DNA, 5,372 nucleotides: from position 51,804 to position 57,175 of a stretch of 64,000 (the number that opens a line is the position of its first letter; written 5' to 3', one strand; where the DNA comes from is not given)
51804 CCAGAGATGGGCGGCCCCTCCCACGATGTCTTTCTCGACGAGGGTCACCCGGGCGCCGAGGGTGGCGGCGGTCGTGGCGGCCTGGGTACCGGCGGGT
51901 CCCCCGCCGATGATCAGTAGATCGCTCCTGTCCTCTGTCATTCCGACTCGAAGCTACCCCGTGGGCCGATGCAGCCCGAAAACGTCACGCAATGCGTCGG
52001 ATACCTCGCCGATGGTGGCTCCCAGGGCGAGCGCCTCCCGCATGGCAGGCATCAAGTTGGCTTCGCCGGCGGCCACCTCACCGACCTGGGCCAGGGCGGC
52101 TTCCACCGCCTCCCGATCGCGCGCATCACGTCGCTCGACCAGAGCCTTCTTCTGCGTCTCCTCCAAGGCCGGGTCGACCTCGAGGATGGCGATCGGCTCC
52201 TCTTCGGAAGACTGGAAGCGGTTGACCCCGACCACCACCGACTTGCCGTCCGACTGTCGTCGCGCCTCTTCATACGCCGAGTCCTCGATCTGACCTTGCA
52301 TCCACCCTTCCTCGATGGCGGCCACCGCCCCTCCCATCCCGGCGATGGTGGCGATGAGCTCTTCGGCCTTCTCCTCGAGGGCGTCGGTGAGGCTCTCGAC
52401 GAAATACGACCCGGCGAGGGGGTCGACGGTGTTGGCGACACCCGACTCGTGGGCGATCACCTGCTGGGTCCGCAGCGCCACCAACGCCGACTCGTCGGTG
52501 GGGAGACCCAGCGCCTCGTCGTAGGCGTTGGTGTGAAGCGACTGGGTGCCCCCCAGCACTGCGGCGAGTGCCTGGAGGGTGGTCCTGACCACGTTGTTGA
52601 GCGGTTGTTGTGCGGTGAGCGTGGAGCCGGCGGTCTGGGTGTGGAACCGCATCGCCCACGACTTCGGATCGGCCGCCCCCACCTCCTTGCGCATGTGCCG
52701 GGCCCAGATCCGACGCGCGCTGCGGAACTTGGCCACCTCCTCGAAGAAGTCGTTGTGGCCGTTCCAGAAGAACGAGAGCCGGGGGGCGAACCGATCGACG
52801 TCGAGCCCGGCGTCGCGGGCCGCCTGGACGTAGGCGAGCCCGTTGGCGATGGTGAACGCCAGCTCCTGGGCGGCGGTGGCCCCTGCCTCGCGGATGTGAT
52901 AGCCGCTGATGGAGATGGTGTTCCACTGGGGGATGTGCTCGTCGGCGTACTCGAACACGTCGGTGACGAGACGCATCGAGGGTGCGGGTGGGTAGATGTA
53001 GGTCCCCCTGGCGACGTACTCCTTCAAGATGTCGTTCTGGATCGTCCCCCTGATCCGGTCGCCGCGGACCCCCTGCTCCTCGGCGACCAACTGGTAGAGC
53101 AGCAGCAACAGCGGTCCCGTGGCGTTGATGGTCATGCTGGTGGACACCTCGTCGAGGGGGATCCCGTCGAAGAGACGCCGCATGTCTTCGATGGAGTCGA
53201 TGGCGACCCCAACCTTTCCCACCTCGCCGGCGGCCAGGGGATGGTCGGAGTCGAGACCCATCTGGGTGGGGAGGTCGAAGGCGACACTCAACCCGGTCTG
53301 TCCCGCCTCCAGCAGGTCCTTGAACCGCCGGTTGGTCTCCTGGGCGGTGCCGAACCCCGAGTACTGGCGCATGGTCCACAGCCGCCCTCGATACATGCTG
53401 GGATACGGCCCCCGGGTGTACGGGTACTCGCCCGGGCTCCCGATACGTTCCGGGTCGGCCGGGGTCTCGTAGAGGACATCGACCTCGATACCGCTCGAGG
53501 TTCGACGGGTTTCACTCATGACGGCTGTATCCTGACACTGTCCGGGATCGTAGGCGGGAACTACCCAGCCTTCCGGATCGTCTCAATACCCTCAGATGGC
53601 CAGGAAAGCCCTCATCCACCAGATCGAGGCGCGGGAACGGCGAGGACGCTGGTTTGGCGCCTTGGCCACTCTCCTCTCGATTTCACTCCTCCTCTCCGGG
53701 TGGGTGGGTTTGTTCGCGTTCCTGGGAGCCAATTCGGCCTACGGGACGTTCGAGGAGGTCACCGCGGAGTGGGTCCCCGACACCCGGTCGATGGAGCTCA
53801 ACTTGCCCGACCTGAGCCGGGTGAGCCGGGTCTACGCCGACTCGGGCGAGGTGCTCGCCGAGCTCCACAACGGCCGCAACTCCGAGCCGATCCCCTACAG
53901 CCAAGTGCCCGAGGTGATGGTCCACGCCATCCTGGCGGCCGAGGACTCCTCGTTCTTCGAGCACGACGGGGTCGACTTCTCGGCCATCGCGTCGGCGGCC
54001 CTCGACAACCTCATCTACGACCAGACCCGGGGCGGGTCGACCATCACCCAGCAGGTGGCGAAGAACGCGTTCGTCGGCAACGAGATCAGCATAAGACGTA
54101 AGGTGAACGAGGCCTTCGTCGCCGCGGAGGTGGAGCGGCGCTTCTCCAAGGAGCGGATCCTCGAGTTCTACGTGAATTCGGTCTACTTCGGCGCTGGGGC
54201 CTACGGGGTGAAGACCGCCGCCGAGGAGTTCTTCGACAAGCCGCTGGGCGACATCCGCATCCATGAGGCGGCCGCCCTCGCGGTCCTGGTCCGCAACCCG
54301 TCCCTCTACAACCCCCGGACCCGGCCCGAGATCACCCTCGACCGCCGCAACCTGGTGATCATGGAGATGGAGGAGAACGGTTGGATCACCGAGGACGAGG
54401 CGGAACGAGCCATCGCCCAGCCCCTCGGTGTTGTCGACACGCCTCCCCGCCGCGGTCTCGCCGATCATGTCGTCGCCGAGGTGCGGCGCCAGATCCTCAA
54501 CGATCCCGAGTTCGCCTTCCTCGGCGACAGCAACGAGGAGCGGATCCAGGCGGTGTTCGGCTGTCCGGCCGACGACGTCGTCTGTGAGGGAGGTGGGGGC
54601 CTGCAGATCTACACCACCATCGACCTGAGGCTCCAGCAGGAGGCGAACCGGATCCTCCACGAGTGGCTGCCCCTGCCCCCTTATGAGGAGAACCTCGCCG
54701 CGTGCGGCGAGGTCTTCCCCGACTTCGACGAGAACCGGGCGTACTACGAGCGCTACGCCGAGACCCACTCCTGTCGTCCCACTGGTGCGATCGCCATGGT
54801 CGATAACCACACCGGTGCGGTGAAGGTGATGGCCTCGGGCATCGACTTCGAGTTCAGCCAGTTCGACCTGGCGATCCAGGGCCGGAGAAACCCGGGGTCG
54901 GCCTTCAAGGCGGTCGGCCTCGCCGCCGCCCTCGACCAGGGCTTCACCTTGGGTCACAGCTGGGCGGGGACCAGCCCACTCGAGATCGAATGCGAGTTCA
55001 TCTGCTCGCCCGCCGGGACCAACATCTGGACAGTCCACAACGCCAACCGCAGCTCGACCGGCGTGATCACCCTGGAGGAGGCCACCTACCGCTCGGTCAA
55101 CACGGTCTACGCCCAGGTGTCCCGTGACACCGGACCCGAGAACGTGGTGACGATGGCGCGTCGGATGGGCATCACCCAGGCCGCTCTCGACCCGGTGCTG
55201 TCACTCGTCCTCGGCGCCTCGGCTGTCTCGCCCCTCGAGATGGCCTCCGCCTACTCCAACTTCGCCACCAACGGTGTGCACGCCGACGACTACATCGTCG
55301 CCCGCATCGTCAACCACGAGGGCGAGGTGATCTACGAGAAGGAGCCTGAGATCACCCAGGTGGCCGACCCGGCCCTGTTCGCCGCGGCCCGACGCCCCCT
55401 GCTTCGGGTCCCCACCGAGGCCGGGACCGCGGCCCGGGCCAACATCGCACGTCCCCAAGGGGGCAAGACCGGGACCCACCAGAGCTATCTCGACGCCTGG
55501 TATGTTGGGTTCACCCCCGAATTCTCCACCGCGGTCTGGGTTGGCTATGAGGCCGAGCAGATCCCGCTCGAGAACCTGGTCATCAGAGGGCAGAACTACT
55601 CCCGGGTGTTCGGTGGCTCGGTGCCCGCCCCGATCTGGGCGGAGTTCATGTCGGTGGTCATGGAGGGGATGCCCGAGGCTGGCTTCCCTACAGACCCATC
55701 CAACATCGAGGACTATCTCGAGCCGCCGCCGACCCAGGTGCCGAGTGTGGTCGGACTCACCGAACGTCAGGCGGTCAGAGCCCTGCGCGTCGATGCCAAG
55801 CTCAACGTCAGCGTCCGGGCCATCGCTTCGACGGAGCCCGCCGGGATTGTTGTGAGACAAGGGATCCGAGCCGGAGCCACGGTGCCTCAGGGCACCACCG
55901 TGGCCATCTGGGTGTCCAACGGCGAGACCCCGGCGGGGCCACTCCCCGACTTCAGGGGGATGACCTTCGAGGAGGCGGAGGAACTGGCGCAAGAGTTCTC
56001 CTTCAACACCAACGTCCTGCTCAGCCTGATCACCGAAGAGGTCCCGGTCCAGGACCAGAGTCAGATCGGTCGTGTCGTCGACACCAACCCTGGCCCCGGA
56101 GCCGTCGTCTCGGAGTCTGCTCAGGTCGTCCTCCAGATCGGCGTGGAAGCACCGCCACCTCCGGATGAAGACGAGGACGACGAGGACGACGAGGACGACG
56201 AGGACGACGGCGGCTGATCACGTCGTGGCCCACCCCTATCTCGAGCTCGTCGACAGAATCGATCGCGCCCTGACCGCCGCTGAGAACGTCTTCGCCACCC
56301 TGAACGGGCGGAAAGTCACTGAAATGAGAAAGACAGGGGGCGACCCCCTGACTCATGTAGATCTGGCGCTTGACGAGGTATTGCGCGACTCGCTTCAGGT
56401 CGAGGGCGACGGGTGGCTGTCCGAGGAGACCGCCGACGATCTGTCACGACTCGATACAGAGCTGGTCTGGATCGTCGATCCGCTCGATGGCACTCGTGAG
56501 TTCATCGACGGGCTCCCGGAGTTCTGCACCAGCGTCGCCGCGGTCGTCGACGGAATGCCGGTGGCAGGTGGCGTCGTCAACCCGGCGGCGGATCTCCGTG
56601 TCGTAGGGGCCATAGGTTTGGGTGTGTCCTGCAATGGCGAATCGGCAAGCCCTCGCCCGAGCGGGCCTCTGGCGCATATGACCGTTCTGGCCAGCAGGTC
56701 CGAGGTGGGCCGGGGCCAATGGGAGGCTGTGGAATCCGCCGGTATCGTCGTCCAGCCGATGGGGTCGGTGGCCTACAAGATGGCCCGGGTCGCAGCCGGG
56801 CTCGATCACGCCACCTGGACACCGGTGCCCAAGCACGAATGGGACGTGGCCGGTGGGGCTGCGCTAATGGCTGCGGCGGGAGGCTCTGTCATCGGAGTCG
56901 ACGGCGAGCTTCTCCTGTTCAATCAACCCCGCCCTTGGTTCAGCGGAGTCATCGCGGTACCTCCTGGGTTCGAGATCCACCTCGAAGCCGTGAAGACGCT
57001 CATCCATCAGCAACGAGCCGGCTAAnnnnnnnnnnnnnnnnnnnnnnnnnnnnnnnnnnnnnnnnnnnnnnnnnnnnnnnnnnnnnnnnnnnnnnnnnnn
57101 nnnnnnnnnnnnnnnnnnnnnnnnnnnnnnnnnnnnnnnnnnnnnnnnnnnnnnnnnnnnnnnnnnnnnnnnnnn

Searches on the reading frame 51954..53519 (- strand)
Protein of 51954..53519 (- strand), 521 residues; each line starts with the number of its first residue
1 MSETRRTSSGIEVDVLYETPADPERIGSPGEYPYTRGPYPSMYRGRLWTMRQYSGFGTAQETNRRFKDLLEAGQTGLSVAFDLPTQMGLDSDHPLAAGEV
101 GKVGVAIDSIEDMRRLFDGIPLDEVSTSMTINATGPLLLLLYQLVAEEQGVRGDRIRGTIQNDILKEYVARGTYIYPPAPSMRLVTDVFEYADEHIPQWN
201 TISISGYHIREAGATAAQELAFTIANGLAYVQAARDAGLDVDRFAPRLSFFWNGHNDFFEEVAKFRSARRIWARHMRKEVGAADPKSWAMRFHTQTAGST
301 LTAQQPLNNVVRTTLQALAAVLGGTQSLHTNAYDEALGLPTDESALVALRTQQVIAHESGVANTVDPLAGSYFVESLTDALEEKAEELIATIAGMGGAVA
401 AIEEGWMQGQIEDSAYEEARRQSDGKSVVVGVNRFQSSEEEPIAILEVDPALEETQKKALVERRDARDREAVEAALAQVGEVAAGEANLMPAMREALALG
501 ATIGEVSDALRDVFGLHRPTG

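Call 66: search_protein_families(library=pfam, proteins=[window:51954-53519:-], max_evalue=0.00001)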
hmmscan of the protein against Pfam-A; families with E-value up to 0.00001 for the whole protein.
window:51954-53519:- (521 aa): 1 family
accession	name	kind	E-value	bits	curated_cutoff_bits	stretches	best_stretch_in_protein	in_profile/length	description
PF01642.28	MM_CoA_mutase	-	1.5e-223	743.4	22.1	1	6-515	1-512/512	Methylmalonyl-CoA mutase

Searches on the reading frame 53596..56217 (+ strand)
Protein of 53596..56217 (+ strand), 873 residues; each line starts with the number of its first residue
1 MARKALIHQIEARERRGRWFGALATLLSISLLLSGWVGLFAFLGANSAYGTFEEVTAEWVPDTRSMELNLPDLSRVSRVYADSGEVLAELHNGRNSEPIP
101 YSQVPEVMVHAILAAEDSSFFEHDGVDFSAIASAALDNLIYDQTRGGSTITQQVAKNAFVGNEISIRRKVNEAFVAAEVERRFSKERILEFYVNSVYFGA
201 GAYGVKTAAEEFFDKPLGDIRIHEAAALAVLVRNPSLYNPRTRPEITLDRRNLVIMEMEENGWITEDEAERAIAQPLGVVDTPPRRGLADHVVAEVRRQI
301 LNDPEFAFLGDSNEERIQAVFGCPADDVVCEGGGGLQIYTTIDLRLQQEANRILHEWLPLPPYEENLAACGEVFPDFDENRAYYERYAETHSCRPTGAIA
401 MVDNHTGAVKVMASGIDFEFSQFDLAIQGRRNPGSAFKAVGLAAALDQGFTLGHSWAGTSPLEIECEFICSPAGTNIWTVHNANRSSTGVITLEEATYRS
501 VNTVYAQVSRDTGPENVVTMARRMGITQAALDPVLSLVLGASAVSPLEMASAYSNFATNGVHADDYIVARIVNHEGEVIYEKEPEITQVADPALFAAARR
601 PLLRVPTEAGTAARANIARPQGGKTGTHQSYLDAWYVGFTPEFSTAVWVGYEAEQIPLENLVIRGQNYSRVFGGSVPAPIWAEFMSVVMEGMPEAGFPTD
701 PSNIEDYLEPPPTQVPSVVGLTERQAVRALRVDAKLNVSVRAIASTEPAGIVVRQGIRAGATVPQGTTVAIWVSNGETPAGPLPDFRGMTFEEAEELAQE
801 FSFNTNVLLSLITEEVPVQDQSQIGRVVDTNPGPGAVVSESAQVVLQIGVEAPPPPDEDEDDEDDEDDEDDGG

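Call 66: search_protein_families(library=pfam, proteins=[window:53596-56217:+], max_evalue=0.00001)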
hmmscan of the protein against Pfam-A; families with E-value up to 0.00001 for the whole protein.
window:53596-56217:+ (873 aa): 3 families
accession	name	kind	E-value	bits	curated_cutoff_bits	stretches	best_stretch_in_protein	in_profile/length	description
PF00912.28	Transgly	-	5.6e-59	199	27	1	84-258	2-177/178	Transglycosylase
PF00905.27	Transpeptidase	-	7.8e-21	75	22.1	1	397-651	1-275/299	Penicillin binding protein transpeptidase domain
PF03793.24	PASTA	-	1.5e-20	73.4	23.2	2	714-775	2-64/64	PASTA domain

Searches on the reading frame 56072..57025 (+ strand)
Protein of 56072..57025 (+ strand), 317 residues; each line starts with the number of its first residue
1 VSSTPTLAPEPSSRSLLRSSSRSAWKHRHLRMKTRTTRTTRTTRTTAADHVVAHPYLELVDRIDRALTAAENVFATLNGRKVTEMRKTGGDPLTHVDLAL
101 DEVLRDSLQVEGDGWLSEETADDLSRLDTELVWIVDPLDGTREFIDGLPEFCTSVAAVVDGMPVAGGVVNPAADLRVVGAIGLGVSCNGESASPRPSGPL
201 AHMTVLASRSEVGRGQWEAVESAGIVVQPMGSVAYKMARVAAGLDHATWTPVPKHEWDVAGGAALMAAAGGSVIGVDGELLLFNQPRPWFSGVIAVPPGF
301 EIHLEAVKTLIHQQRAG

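Call 67: search_protein_families(library=pfam, proteins=[window:56072-57025:+], max_evalue=0.00001)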
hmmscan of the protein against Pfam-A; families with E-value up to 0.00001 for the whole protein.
window:56072-57025:+ (317 aa): 1 family
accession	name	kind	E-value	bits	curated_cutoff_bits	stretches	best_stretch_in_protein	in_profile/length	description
PF00459.30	Inositol_P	-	7.3e-39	134.3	27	1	68-295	15-251/271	Inositol monophosphatase family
